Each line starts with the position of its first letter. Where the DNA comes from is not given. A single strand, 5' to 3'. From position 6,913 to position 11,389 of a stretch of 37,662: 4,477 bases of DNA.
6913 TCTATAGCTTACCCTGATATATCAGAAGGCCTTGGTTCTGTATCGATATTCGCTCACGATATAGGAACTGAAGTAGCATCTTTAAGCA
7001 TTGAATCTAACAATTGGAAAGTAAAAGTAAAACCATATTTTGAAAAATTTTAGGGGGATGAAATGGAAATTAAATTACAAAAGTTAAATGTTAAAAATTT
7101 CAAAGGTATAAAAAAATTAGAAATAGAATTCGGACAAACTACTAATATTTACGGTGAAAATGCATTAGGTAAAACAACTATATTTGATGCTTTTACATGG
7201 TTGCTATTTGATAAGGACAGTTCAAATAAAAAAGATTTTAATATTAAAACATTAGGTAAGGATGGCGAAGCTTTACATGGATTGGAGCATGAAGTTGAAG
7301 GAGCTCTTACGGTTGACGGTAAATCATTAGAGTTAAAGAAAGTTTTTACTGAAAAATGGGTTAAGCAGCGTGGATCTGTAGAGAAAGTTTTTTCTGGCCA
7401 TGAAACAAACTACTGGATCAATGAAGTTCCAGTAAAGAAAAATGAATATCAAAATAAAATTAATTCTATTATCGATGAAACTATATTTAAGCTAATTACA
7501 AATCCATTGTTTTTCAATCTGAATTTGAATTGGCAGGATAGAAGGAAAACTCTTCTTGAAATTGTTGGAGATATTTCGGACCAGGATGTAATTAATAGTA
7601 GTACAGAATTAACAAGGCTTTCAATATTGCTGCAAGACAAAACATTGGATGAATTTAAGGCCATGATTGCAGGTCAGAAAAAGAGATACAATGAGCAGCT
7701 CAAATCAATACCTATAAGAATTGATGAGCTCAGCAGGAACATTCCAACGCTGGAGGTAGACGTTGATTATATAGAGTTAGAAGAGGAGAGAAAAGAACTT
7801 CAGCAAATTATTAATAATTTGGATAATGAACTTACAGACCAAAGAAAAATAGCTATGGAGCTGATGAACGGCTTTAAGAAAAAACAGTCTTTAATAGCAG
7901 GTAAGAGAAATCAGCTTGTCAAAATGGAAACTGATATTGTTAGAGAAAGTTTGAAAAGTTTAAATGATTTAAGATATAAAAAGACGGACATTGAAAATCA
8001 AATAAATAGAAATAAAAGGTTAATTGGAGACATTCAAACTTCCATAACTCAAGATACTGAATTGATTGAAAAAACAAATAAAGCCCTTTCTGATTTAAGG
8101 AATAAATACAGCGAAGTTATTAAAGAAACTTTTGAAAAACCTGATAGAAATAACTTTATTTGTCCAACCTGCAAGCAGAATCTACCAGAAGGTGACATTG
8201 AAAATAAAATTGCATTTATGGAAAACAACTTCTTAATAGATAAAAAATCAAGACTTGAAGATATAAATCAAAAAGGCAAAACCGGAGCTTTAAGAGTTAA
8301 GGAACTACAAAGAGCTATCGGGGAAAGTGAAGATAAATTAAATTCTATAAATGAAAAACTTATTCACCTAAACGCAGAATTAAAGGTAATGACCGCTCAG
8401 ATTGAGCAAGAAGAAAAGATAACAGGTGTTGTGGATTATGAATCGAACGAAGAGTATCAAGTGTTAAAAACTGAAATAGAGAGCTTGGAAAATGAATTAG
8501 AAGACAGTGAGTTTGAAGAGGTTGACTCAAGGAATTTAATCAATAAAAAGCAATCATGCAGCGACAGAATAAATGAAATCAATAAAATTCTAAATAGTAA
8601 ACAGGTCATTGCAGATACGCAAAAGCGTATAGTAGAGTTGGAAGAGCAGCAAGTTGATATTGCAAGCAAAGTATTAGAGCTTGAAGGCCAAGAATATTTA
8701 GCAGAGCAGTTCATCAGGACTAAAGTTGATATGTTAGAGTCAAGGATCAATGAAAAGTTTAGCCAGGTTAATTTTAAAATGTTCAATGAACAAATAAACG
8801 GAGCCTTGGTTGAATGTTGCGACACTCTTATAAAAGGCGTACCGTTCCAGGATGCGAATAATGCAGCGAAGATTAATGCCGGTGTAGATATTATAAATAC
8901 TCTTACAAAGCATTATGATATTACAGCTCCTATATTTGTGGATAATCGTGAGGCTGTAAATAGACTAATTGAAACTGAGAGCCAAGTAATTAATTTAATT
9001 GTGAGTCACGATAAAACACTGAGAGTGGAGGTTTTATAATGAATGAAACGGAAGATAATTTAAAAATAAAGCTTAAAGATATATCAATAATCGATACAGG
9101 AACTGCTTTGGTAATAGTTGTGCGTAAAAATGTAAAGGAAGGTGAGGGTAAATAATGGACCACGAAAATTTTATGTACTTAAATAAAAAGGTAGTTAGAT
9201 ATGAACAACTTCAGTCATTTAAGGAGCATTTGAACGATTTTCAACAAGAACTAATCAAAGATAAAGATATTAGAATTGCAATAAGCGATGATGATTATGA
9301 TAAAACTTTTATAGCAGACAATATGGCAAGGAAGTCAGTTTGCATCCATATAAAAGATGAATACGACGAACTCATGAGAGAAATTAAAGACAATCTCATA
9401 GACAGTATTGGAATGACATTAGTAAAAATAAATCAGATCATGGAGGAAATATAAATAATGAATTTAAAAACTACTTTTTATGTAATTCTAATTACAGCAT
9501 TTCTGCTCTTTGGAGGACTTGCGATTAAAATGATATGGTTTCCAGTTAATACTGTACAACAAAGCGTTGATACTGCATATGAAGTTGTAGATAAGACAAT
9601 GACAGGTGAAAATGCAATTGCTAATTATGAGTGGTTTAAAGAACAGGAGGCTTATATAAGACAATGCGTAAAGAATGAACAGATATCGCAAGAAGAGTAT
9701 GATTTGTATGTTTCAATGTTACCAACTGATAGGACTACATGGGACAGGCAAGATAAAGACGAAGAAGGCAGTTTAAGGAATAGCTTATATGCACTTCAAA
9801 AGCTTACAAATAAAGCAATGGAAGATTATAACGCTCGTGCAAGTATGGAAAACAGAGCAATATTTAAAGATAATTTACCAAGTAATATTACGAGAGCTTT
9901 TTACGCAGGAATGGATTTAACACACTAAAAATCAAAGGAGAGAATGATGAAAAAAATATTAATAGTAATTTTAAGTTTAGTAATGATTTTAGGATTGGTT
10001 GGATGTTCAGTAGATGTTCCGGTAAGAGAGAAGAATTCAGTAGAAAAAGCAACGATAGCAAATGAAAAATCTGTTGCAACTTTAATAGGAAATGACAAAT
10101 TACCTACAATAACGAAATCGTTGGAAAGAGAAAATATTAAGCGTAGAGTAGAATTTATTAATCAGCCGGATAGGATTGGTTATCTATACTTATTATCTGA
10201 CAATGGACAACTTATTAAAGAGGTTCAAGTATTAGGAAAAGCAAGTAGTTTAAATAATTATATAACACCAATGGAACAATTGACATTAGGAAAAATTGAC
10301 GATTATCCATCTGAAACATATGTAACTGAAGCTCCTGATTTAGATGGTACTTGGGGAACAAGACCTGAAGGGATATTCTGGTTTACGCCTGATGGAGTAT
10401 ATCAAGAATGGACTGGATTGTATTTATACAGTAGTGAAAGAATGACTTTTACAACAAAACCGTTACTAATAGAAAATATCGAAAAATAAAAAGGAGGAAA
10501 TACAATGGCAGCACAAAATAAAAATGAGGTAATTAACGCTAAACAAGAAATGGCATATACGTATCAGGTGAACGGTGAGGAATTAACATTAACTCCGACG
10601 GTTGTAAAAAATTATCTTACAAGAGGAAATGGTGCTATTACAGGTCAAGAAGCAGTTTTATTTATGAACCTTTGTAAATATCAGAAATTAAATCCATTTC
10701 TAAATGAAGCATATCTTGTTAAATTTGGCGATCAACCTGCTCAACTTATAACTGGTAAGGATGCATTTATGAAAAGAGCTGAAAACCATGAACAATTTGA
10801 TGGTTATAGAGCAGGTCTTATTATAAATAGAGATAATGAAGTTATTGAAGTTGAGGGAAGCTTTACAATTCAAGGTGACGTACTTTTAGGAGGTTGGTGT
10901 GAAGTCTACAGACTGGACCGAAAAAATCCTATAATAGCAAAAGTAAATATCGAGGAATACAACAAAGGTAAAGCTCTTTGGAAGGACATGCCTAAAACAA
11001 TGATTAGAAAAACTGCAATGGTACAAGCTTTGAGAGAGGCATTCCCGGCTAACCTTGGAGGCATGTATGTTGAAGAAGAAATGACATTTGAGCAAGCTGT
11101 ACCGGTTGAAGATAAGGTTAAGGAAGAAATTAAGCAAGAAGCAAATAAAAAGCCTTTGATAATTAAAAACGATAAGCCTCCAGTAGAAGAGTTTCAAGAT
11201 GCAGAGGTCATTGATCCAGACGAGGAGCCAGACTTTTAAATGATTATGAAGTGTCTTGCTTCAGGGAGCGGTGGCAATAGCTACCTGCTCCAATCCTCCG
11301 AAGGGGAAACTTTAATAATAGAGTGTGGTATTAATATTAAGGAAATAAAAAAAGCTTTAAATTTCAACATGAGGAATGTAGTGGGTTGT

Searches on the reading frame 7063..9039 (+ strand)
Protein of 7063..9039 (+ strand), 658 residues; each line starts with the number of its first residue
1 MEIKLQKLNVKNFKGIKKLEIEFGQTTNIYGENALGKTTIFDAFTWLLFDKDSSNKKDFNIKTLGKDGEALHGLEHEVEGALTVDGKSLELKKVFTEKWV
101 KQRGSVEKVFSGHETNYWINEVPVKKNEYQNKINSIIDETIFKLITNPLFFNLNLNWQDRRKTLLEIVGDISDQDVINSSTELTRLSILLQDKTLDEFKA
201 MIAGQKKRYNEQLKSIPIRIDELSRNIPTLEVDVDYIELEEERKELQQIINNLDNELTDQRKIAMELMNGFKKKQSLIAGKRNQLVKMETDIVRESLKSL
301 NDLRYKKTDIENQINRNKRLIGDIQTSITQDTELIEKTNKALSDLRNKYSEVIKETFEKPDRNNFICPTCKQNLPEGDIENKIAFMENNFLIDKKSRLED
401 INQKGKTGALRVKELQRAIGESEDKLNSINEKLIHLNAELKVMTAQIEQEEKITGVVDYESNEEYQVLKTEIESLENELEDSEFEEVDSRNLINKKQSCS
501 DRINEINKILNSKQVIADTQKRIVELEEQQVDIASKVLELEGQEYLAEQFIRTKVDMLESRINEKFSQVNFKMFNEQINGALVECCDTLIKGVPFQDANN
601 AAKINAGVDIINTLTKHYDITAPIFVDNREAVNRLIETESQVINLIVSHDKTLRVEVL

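Call 40: search_protein_families(library=pfam, proteins=[window:7063-9039:+], max_evalue=0.001)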
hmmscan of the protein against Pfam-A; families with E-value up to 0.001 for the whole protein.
window:7063-9039:+ (658 aa): 5 families
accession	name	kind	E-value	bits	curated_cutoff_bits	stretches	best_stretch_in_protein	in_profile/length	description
PF13476.12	AAA_23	-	5.6e-13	50.4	27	1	7-259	1-195/201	AAA domain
PF02463.25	SMC_N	-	2.2e-07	30.9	40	1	5-135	2-129/220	RecF/RecN/SMC N terminal domain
PF11398.14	DUF2813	-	7.3e-07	29.3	21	1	5-53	3-51/372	Protein of unknown function (DUF2813)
PF13555.12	AAA_29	-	3.4e-05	24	27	1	6-52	5-50/61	P-loop containing region of AAA domain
PF13175.12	AAA_15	-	8.3e-05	22.8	32.1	1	4-376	2-274/374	AAA ATPase domain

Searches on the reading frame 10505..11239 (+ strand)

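Call 40: search_protein_families(library=pfam, proteins=[window:10505-11239:+], max_evalue=0.001)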
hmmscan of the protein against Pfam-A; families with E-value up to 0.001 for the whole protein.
window:10505-11239:+ (244 aa): 1 family
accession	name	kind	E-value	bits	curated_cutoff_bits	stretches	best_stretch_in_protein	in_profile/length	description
PF03837.19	RecT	-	2.8e-43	148.2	24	1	31-197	8-188/198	RecT family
